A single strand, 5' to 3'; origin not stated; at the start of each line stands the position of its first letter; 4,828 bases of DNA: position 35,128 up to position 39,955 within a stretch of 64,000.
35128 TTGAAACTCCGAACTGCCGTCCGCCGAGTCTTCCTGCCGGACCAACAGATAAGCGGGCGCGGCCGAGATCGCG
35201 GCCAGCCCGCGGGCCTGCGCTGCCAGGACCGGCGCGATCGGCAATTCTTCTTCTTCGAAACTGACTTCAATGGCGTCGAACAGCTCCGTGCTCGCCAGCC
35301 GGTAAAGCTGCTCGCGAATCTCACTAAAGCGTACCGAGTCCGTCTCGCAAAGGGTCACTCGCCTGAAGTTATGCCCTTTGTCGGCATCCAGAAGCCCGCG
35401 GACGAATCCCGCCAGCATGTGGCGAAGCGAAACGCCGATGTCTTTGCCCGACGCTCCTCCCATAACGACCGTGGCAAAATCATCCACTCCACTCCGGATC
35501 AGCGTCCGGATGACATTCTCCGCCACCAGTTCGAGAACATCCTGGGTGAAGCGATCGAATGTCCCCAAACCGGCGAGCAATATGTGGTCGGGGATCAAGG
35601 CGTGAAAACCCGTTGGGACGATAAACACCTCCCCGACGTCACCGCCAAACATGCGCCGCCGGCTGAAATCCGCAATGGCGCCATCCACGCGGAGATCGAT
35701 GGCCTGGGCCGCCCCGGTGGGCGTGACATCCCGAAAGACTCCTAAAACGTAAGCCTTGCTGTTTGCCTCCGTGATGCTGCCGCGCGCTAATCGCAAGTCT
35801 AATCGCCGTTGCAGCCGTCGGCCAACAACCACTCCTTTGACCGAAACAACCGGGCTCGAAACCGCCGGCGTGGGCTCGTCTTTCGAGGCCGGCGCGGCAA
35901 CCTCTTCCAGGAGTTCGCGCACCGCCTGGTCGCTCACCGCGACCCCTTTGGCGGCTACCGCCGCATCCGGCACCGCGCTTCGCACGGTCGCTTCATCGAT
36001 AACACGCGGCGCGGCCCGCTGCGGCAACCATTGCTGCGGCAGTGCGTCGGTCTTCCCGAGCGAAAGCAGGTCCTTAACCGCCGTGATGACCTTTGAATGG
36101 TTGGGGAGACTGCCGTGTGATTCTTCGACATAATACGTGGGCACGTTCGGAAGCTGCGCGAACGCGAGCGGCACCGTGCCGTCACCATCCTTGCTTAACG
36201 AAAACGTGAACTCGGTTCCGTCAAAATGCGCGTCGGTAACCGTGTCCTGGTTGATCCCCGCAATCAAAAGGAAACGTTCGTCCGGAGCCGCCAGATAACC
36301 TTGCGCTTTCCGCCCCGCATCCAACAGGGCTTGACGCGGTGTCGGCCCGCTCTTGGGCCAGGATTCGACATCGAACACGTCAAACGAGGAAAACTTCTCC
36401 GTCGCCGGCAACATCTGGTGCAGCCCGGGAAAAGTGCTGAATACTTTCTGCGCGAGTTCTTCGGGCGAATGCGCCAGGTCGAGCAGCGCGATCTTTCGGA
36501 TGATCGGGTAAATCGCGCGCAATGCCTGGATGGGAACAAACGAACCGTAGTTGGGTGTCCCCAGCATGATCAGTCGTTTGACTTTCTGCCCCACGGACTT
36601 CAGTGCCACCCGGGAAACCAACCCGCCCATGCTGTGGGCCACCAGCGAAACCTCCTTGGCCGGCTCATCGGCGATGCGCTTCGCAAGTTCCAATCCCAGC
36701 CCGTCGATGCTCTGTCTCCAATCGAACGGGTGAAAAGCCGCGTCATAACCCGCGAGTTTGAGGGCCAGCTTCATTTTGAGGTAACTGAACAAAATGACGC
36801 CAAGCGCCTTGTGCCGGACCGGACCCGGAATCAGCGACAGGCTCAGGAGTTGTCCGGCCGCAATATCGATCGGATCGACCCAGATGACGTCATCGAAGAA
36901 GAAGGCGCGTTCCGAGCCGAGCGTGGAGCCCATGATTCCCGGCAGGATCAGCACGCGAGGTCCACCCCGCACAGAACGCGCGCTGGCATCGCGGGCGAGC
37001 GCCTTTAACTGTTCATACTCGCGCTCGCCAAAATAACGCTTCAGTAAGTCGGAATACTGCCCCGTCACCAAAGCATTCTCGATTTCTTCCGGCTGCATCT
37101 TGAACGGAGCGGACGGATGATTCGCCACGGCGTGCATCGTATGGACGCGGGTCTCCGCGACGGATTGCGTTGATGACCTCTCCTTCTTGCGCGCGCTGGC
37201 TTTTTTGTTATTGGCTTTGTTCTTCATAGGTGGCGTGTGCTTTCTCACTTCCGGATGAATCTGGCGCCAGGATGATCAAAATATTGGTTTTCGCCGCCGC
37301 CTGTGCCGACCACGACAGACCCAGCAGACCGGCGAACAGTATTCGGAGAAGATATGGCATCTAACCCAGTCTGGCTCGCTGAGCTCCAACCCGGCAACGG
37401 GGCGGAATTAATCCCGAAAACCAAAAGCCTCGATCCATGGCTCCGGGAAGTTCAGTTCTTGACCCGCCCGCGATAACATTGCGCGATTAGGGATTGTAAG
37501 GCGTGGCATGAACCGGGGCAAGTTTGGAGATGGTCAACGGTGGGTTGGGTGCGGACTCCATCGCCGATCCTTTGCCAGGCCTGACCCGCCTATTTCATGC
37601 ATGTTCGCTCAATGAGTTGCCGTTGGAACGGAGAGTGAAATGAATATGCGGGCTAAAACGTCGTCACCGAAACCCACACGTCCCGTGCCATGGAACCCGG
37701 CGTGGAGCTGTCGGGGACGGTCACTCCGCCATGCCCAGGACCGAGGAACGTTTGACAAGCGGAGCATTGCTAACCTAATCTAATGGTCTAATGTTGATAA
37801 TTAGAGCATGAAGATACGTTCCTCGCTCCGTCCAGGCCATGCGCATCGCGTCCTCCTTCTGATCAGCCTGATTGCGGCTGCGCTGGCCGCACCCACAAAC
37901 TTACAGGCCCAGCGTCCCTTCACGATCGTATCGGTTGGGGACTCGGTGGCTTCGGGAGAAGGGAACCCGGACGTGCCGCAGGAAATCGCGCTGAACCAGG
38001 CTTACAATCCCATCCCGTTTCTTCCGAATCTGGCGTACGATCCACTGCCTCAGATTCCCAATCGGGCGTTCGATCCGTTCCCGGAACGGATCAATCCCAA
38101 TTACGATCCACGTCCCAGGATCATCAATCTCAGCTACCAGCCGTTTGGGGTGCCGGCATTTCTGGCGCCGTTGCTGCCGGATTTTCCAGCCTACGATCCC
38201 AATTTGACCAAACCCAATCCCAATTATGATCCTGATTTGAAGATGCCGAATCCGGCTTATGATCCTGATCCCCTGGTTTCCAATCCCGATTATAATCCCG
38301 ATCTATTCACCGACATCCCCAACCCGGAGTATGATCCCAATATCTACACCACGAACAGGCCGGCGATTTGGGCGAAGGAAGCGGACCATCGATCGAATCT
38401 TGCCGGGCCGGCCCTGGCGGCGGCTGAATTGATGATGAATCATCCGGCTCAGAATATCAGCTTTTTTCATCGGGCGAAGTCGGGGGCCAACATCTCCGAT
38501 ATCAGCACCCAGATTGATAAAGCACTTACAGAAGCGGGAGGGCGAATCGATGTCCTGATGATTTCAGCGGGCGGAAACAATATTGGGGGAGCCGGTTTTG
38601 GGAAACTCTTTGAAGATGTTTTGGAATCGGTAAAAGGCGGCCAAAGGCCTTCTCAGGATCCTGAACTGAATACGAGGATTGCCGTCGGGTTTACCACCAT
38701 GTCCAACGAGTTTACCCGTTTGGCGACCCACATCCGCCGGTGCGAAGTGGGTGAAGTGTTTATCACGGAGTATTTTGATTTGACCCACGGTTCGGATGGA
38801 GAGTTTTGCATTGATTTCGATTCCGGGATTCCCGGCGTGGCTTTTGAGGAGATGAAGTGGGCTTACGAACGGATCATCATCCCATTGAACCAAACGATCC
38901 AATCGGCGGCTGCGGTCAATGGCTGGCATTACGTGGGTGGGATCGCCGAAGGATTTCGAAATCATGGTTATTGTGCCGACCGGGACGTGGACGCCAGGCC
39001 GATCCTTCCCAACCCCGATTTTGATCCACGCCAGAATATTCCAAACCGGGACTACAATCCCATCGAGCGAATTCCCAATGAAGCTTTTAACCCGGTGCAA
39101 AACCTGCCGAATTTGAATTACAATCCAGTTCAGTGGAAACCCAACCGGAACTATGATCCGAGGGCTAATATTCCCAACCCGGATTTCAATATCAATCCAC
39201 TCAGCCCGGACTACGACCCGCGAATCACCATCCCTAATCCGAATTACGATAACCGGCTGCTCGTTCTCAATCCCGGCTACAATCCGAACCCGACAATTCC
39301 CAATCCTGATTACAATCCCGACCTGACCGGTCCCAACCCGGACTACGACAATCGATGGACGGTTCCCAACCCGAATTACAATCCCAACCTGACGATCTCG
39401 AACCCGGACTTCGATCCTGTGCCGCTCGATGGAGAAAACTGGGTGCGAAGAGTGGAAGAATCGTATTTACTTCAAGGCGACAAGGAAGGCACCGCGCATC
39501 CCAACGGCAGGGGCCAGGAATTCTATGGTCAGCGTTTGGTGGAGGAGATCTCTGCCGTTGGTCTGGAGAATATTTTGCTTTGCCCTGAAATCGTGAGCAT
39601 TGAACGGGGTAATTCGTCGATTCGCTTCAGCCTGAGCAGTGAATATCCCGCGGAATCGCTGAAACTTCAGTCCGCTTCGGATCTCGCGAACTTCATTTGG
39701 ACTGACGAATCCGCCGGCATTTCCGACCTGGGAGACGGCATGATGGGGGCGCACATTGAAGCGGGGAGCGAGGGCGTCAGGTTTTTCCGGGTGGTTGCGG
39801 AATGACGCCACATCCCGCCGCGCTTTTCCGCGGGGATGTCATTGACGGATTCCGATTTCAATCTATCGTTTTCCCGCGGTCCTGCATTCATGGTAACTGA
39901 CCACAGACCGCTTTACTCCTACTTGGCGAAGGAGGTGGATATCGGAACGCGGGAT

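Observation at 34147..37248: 1033-aa fusion of an LCAT-like lipase, a macro-like domain and a CHAT protease, translationally coupled to a secreted esterase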

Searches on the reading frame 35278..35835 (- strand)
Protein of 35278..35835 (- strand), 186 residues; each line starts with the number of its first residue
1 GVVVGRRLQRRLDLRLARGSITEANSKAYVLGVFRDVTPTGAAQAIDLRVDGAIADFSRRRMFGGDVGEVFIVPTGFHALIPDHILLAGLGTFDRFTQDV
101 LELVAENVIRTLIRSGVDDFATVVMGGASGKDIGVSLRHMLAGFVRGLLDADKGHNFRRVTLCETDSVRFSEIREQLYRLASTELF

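Call 89: search_solved_structures(query=A3, max_evalue=10, show_alignments=3)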
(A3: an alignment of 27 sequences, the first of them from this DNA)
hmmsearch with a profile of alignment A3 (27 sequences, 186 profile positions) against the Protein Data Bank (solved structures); distinct sequences matched with E-value up to 10: 11.
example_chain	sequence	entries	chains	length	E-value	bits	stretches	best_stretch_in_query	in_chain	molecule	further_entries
8pz0_A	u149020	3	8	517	1.1e-06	31.8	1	24-121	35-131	Probable cytosol aminopeptidase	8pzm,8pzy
1gyt_A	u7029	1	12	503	1.3e-05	28.2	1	23-119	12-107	CYTOSOL AMINOPEPTIDASE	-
3jru_B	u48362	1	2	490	8.3e-05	25.7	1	23-112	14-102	Probable cytosol aminopeptidase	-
3h8e_A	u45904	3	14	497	0.0013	21.7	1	22-109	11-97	Cytosol aminopeptidase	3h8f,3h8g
5lhj_A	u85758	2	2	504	0.0015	21.6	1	45-158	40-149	Leucine aminopeptidase 2, chloroplastic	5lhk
7y1s_A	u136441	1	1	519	0.0019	21.2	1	27-124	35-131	leucyl aminopeptidase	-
1hjz_A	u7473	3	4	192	0.012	18.7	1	11-170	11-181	HYPOTHETICAL PROTEIN AF1521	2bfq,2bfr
7wr6_B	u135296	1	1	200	0.013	18.5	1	11-170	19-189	ADP-ribose glycohydrolase AF_1521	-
1vhu_A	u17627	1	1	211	0.014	18.4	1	11-170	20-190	Hypothetical protein AF1521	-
6fx7_A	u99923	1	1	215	0.14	15.1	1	11-166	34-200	[Protein ADP-ribosylglutamate] hydrolase AF_1521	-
4gvw_A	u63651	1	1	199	0.31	14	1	11-79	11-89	De novo designed serine hydrolase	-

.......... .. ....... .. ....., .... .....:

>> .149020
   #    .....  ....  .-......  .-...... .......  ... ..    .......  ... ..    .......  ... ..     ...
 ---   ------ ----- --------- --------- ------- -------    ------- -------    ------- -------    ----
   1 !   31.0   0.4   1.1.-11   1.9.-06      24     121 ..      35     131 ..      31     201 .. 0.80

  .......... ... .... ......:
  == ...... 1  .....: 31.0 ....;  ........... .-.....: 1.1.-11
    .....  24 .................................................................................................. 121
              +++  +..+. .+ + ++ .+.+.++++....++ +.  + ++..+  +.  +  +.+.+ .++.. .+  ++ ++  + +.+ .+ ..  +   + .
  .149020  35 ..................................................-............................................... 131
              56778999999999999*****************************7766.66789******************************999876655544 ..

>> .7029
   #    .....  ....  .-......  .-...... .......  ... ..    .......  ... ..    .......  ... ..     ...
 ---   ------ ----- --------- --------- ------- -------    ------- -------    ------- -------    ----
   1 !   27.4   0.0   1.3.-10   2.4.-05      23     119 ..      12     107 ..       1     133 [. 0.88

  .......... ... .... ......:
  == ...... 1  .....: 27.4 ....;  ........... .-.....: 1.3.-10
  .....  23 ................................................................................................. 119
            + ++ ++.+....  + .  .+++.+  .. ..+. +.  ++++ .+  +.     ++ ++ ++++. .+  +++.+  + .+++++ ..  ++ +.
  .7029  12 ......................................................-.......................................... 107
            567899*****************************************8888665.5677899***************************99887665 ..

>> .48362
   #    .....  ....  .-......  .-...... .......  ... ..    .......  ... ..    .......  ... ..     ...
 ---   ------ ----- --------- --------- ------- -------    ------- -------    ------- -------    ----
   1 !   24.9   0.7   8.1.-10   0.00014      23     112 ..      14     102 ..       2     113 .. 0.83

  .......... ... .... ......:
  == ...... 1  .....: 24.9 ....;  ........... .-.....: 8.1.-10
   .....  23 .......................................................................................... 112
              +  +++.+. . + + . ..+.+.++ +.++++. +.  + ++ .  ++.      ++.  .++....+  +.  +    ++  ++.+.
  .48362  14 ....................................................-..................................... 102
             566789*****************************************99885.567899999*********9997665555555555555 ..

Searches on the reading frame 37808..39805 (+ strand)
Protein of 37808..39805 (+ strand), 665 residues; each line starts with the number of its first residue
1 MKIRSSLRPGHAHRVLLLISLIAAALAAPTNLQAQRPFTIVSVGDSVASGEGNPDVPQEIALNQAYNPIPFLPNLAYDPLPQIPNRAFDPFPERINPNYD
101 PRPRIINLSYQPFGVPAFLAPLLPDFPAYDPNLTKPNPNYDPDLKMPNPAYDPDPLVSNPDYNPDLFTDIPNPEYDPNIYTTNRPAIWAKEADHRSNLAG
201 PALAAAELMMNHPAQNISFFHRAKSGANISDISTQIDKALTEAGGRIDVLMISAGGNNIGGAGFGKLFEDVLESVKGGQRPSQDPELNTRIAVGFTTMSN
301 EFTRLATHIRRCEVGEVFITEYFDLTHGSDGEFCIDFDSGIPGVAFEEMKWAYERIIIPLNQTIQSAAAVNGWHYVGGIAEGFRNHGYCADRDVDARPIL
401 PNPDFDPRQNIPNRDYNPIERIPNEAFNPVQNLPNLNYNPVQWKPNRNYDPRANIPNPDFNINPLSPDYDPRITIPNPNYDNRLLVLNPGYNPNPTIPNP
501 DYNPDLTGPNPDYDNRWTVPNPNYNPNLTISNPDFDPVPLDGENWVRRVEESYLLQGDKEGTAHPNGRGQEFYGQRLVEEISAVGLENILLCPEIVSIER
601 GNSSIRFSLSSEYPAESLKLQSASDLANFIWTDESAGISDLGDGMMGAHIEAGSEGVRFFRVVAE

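Call 10: search_protein_families(library=pfam, proteins=[window:37808-39805:+], max_evalue=0.001)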
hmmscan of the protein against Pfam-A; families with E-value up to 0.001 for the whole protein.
window:37808-39805:+ (665 aa): 0 families

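Call 71: search_protein_families(library=pfam, proteins=[window:37808-39802:+], max_evalue=0.01)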
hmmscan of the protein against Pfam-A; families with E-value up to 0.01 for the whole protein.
window:37808-39802:+ (665 aa): 1 family
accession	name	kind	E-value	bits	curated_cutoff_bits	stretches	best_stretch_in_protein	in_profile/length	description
PF13472.12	Lipase_GDSL_2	-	0.0025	18.8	32.9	0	204-380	23-150/178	GDSL-like Lipase/Acylhydrolase family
